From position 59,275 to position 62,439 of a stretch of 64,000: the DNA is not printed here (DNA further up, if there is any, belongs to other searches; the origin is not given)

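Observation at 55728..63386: Compositionally distinct accessory segment with divergent operon architecture (kinase-like / GIY-YIG / SpoU MTase versus HTH / PHP-ATPase / secreted protein)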

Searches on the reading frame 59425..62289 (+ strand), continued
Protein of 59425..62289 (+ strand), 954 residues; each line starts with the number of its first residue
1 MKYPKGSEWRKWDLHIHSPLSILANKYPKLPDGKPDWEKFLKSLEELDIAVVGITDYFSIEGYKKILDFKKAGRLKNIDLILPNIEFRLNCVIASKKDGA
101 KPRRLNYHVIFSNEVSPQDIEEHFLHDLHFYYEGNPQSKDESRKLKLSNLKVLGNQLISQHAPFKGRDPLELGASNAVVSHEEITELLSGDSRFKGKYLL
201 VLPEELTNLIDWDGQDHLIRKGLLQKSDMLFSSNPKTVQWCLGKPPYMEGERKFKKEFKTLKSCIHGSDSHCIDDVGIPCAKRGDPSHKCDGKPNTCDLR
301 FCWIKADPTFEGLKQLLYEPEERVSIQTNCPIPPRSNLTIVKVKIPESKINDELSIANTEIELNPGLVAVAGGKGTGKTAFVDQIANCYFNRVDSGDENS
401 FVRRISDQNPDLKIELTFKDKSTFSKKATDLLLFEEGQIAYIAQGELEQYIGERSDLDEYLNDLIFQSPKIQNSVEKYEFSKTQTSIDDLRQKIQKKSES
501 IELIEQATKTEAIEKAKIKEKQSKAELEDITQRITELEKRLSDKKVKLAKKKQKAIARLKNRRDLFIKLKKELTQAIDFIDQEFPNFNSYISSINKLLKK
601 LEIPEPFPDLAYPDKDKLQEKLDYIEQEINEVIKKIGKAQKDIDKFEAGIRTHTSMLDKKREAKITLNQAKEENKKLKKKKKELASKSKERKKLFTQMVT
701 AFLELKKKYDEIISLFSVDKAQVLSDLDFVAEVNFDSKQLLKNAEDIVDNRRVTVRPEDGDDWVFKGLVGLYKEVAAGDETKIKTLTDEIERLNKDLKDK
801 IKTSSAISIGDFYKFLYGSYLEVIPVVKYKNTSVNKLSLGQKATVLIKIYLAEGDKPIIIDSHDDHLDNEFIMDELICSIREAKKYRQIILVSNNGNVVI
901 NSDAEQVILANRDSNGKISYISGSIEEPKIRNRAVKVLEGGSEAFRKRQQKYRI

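Call 86: search_dna_similar(query=window:59425-62289:+, collection=phages, mode=protein, max_rows=12)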
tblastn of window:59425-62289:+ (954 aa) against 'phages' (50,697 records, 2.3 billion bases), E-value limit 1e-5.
Records with a match: 7; places in all: 7; records where one place covers at least 80% of the query: 0.
Best place of each record, by identity: <60% 7.
By first word of the organism name: Listeria 2; Yersinia 2; Microcystis 1; Vibrio 1; Streptococcus 1.
By host as written in the record: Listeria monocytogenes 2; Yersinia enterocolitica 2; Microcystis wesenbergii 1; Vibrio cyclitrophicus 10N.286.54.E11 1; Streptococcus suis ZKB4 1.
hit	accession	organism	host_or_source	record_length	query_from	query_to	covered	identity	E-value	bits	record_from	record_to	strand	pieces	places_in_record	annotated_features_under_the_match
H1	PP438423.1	Microcystis phage Mwe-JY31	Microcystis wesenbergii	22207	1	953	51%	30.7%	9e-21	184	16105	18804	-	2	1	hypothetical protein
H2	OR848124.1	Listeria phage LM 4-14-1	Listeria monocytogenes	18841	817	954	14%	34.3%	2e-13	81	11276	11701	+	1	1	record has no annotation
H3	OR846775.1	Listeria phage LM 4-11-1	Listeria monocytogenes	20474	817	954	14%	34.3%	2e-13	81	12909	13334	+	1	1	record has no annotation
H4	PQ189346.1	Vibrio phage 10N.286.54.E11_PE001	Vibrio cyclitrophicus 10N.286.54.E11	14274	834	954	13%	38.4%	2e-15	87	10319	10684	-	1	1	hypothetical protein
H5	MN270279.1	Streptococcus phage phi-SsuZKB4_rum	Streptococcus suis ZKB4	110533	827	952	13%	36.8%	4e-14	84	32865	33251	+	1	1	hypothetical protein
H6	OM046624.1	Yersinia phage vB_YenM_42.18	Yersinia enterocolitica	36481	834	954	13%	37.4%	1e-14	85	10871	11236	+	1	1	chromosome partition protein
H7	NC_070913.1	Yersinia phage vB_YenM_42.18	Yersinia enterocolitica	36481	834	954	13%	37.4%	1e-14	85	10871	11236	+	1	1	chromosome partition protein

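Call 87: search_dna_similar(query=window:59425-62289:+, collection=plasmids, mode=protein, max_rows=15)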
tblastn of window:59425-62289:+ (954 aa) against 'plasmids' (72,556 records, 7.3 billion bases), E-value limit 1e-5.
Records with a match: 1141; places in all: 1201; records where one place covers at least 80% of the query: 0.
Best place of each record, by identity: <60% 1141.
By first word of the organism name: Escherichia 353; Klebsiella 339; Enterobacter 53; Piscirickettsia 34; Salmonella 32; Citrobacter 28; Sinorhizobium 23; Pseudomonas 21; Serratia 21; Raoultella 18; and 68 more.
By predicted mobility (MOB-suite, as given by PLSDB): conjugative 825; non-mobilizable 200; mobilizable 116.
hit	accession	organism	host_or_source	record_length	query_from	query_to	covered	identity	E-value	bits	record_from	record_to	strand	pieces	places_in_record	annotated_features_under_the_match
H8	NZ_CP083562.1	Sulfitobacter sp. S223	-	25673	5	954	79%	27.8%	4e-19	197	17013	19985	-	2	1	TrlF family AAA-like ATPase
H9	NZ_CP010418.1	Azotobacter chroococcum NCIMB 8003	cell culture,soil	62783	6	953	63%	33.7%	2e-42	284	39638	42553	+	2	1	TrlF family AAA-like ATPase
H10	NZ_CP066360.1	Sinorhizobium meliloti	Medicago lupulina L.,nodules of ...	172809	6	945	75%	28.2%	1e-30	224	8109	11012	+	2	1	TrlF family AAA-like ATPase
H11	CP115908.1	Agrobacterium tumefaciens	Russian Sage,cell culture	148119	4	954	63%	31.9%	1e-42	286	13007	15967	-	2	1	AAA family ATPase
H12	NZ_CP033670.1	Burkholderia glumae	bacterial cell,diseased rice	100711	2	952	54%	36.4%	8e-55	327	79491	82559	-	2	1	TrlF family AAA-like ATPase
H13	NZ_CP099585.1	Burkholderia glumae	Oryza sativa,rice panicle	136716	2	952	54%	36.4%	8e-55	327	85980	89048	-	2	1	TrlF family AAA-like ATPase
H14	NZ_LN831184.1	Vibrio cholerae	New Delhi seepage water sample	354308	2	952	66%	29.7%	5e-20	204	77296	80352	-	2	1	TrlF family AAA-like ATPase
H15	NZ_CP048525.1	Agrobacterium tumefaciens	walnut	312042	6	946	66%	29.4%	4e-27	226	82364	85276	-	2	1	TrlF family AAA-like ATPase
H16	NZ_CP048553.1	Agrobacterium tumefaciens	walnut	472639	6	946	66%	29.4%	4e-27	226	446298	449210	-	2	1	TrlF family AAA-like ATPase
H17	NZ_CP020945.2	Pantoea ananatis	Allium cepa,tissue sample,Toombs County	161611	5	945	64%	30.4%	1e-30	228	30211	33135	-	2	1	TrlF family AAA-like ATPase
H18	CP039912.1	Agrobacterium tumefaciens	-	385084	6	946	65%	29.7%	9e-28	229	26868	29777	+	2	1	hypothetical protein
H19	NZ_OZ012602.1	Shinella sp. WSD5-1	-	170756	6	947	66%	29.2%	4e-26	222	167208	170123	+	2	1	TrlF family AAA-like ATPase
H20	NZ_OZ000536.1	Shinella sp. WSC3-e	-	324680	6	947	66%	29.2%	4e-26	222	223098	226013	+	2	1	TrlF family AAA-like ATPase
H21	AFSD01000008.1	Agrobacterium tumefaciens F2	soil near Harbin Institute of Technology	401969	6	947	66%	29.1%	5e-25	218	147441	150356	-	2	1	hypothetical protein (x2)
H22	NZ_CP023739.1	Methylosinus trichosporium OB3b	isolate,soil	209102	1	947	57%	32.8%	1e-27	223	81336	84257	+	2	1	TrlF family AAA-like ATPase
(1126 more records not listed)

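Call 88: get_annotated_region(hit=H12, flank=4000)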
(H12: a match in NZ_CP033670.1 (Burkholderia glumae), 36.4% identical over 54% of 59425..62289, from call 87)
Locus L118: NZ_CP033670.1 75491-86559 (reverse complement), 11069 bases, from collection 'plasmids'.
description: Burkholderia glumae strain BGR21S plasmid p3_BGR21S, complete sequence
organism: Burkholderia glumae (NCBI taxid 337)
taxonomy: Bacteria; Pseudomonadota; Betaproteobacteria; Burkholderiales; Burkholderiaceae; Burkholderia; Burkholderia glumae
host: -; source: bacterial cell,diseased rice; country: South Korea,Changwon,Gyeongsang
typing (MOB-suite, as given by PLSDB): conjugative; relaxase MOBF; mating-pair formation MPF_F
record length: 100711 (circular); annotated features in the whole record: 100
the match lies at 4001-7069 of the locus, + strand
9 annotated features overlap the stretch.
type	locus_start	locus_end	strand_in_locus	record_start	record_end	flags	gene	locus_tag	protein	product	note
CDS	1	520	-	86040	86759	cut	imuA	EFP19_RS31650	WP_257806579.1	translesion DNA synthesis-associated protein ImuA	GO:0051782 - negative regulation of cell division [Evidence IEA]; GO:0009432 - SOS response [Evidence IEA]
CDS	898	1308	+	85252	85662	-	-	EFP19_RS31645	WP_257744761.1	hypothetical protein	-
CDS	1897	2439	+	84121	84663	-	-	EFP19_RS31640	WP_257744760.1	GNAT family N-acetyltransferase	-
CDS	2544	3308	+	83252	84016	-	-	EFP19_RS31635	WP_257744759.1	hypothetical protein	-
CDS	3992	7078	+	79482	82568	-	-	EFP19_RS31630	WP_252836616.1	TrlF family AAA-like ATPase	-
CDS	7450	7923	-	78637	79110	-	-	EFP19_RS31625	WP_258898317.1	hypothetical protein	-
CDS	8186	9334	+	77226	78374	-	-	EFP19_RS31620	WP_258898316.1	DUF3560 domain-containing protein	-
CDS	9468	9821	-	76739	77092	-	-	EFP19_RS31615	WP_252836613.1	Fis family transcriptional regulator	-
CDS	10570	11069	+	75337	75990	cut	-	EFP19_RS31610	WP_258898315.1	DNA methyltransferase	-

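Call 89: get_annotated_region(hit=H9, flank=4000)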
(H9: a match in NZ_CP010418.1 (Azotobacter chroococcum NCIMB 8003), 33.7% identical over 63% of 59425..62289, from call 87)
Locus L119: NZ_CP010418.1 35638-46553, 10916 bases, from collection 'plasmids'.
description: Azotobacter chroococcum NCIMB 8003 plasmid pAcX50c, complete sequence
organism: Azotobacter chroococcum NCIMB 8003 (NCBI taxid 1328314)
taxonomy: Bacteria; Pseudomonadota; Gammaproteobacteria; Pseudomonadales; Pseudomonadaceae; Azotobacter; Azotobacter chroococcum; Azotobacter chroococcum NCIMB 8003
host: -; source: cell culture,soil; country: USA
typing (MOB-suite, as given by PLSDB): conjugative; replicon rep_cluster_782; relaxase MOBP; mating-pair formation MPF_T
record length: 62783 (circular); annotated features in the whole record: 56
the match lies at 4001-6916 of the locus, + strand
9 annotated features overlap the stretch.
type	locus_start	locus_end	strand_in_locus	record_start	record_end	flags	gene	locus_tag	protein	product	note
CDS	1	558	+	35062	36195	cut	-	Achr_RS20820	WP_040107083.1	PDDEXK nuclease domain-containing protein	-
CDS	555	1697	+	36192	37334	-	-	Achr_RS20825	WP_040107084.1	restriction endonuclease subunit S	-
CDS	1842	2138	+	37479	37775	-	-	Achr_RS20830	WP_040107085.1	HU family DNA-binding protein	GO:0030261 - chromosome condensation [Evidence IEA]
CDS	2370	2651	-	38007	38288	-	-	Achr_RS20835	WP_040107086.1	type II toxin-antitoxin system YafQ family toxin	-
CDS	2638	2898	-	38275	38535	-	-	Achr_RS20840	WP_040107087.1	type II toxin-antitoxin system RelB/DinJ family antitoxin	-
CDS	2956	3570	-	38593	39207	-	-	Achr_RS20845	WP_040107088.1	recombinase family protein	GO:0006310 - DNA recombination [Evidence IEA]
CDS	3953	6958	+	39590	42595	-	-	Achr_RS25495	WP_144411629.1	TrlF family AAA-like ATPase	-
CDS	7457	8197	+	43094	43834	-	-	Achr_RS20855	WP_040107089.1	hypothetical protein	-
CDS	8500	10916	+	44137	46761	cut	-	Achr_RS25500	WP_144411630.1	NACHT domain-containing protein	-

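Call 90: predict_structure(alignment_id=A4)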
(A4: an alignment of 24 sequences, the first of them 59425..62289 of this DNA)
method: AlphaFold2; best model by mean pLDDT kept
length: 954 residues; sequences in the alignment: 24
mean_pLDDT: 69.1   pTM: 0.45
mean pLDDT of the five models: 69.1, 68.3, 66.6, 65.7, 64.4
residues with pLDDT >= 90: 62; 70-90: 467; 50-70: 262; < 50: 163
segments of 3 or more residues with pLDDT < 50: 1-24, 48-55, 92-102, 135-140, 203-233, 245-250, 256-277, 300-334, 896-899, 951-954
pLDDT, mean of each block of 10 residues (from residue 1): 32 31 50 66 54 49 73 66 64 44 55 73 77 52 73 80 72 70 65 63 42 37 37 52 48 47 33 46 60 58 40 37 33 58 88 84 78 57 79 71 81 86 86 71 60 55 59 61 86 90 84 82 88 85 81 83 85 86 82 86 81 85 89 84 79 83 84 84 88 93 85 59 65 87 87 72 83 90 92 90 80 89 76 69 73 72 55 67 73 55 67 79 72 61 52 41
secondary structure, 60 per line:
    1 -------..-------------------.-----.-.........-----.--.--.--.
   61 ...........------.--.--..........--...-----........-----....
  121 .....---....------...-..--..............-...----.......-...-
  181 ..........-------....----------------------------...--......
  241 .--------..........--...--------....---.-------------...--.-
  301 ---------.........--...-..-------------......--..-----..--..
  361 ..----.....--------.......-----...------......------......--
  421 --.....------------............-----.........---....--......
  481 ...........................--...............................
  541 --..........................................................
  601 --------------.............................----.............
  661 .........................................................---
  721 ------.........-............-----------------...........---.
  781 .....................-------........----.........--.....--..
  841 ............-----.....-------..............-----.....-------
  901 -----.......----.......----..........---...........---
elements in order (helices of 4 or more, strands of 3 or more residues): H37-45 H60-71 E84-93 E104-111 H117-125 E129-132 H147-160 H169-175 E177-179 H181-190 E198-201 E230-232 H235-241 H250-259 H273-276 H310-318 E340-345 E359-362 E367-371 H380-386 H401-406 E413-418 E423-427 E440-443 H444-451 H457-465 H469-472 H475-507 H510-540 H543-600 H615-643 H648-717 E727-735 H737-747 H766-776 H780-800 H809-816 E821-829 H839-852 E858-862 H870-883 E889-893 E906-912 E917-923 H928-937 H941-951

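Call 93: search_solved_structures(query=A3, max_evalue=1)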
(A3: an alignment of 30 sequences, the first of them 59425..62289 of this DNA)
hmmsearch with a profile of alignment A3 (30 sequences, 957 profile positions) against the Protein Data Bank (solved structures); distinct sequences matched with E-value up to 1: 73 (the best 60 are shown).
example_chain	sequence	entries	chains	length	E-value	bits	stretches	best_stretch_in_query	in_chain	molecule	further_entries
3caz_A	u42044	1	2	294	0.0004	21.8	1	557-717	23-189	BAR protein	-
8qae_A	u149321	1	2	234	0.0062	17.9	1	490-690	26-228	sc-apCC-6-SLLA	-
4tko_B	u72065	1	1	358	0.0086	17.4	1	498-678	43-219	EmrA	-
5f3w_B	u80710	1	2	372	0.01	17.2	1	349-583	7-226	DNA double-strand break repair Rad50 ATPase,DNA double-strand break repair Rad50 ATPase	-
8dmj_A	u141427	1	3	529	0.03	15.6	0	633-698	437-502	Fusion glycoprotein F0,Fusion glycoprotein F1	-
5evm_A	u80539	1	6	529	0.04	15.2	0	633-698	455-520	Fusion glycoprotein F0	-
4nch_A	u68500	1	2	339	0.048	14.9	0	838-898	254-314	DNA double-strand break repair Rad50 ATPase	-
5xu1_A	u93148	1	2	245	0.05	14.9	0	353-387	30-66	ABC transporter ATP-binding protein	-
6j5i_J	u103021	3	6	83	0.05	14.9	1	612-654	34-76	ATPase inhibitor, mitochondrial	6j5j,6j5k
4q7l_A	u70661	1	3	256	0.058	14.6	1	369-436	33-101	Uncharacterized ABC transporter ATP-binding protein TM_0288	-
6kos_A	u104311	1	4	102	0.062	14.5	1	617-702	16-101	SUWA (Super WA20)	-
6o1q_A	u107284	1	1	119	0.064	14.5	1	455-550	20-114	Nephrocystin-1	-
4q7m_B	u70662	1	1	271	0.065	14.5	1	369-436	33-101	Uncharacterized ABC transporter ATP-binding protein TM_0288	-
9bxu_J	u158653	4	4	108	0.07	14.4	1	612-654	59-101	ATPase inhibitor, mitochondrial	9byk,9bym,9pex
3qku_A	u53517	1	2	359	0.071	14.4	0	838-898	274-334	DNA double-strand break repair rad50 ATPase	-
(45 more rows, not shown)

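Call 94: fold_search(model_id=the predicted structure, library=pdb)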
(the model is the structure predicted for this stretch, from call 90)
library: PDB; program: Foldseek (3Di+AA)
matches with E <= 10: 1088; with E <= 0.001: 56
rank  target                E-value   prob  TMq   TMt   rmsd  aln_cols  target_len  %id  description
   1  7nyw_A                1.1e-09  1.00  0.19  0.23  23.4       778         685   10  Cryo-EM structure of the MukBEF-MatP-DNA head module (released 2021-07-07)
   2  7zr1_C                1.6e-09  1.00  0.17  0.21  65.5       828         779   13  Chaetomium thermophilum Mre11-Rad50-Nbs1 complex bound to ATPyS (composite structure) (released 2023-01-11)
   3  9qxx_A                5.6e-09  1.00  0.18  0.22  38.4       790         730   10  JetABC DNA loaded state dimer (released 2025-10-01)
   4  8dk2_D                5.6e-09  1.00  0.16  0.21  39.9       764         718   11  CryoEM structure of Pseudomonas aeruginosa PA14 JetABC in an unclamped state trapped in ATP dependent dimeric form (released 2022-10-05)
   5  9qxu_B                1.2e-08  1.00  0.17  0.22  37.4       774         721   12  JetABC DNA loaded state monomer (open) (released 2025-10-01)
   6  8dk2_C                1.3e-08  1.00  0.16  0.21  40.0       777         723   12  CryoEM structure of Pseudomonas aeruginosa PA14 JetABC in an unclamped state trapped in ATP dependent dimeric form (released 2022-10-05)
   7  9qxt_A                2.3e-08  1.00  0.17  0.21  37.2       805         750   12  E. coli JetABC dimer in the DNA boarding-holding state (released 2025-10-01)
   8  4ad8                  6.1e-08  1.00  0.19  0.35  24.1       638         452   10  Crystal structure of a deletion mutant of Deinococcus radiodurans RecN (released 2012-12-12)
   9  5xei                  6.8e-08  1.00  0.16  0.27  30.2       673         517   13  Crystal structure of the Smc head domain with a coiled coil and joint derived from Pyrococcus yayanosii (released 2017-06-07)
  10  7nyw_B                6.8e-08  1.00  0.18  0.19  36.7       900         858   10  Cryo-EM structure of the MukBEF-MatP-DNA head module (released 2021-07-07)
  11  8q72_A                7.1e-08  1.00  0.16  0.20  39.2       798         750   11  E. coli plasmid-borne JetABCD(E248A) core in a cleavage-competent state (released 2024-01-31)
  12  9qxx_B                1.3e-07  1.00  0.17  0.21  38.2       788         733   11  JetABC DNA loaded state dimer (released 2025-10-01)
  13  7zr1_D                1.6e-07  1.00  0.18  0.22  65.9       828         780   14  Chaetomium thermophilum Mre11-Rad50-Nbs1 complex bound to ATPyS (composite structure) (released 2023-01-11)
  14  9qxu_A                1.6e-07  1.00  0.18  0.23  38.4       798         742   11  JetABC DNA loaded state monomer (open) (released 2025-10-01)
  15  9a6c_A                3.9e-07  1.00  0.23  0.32  15.6       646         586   13  Integrative model of YYDD-YYDB by crosslinking MS and deep learning (released 2024-09-18)
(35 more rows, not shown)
